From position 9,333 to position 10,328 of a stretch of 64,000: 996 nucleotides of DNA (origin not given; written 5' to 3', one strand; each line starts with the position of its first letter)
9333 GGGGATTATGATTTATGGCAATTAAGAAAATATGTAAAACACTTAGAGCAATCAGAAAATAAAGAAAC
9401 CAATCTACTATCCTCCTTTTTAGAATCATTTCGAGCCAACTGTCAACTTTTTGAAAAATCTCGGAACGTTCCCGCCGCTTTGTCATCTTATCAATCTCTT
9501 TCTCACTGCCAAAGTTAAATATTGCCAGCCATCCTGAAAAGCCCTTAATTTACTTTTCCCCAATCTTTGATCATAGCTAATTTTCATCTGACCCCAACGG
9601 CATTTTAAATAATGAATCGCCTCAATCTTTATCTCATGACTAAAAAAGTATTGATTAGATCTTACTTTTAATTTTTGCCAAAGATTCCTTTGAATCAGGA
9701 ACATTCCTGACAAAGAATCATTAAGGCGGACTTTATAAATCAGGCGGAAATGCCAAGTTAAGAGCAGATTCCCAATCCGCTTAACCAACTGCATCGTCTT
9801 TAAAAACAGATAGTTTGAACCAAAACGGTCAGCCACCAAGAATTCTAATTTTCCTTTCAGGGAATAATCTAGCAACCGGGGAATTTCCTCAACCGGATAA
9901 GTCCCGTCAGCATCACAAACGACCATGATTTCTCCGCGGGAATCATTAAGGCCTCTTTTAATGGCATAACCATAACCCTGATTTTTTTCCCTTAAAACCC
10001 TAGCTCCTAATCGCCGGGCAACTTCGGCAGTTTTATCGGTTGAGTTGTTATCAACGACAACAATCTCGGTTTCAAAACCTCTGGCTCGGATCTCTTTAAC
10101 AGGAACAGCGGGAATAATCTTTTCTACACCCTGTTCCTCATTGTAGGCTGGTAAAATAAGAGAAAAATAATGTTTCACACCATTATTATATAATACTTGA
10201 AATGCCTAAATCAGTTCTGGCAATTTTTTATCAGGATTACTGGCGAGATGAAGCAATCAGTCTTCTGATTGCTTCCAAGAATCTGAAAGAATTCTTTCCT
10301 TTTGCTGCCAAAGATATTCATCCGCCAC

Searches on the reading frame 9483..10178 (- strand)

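Call 59: search_protein_families(library=pfam, proteins=[window:9483-10178:-], max_evalue=0.0001)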
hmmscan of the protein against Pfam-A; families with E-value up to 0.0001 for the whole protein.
window:9483-10178:- (231 aa): 1 family
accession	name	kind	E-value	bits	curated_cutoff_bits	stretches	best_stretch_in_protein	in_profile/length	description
PF00535.33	Glycos_transf_2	-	1.1e-21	78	23.3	1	6-127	1-124/168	Glycosyl transferase family 2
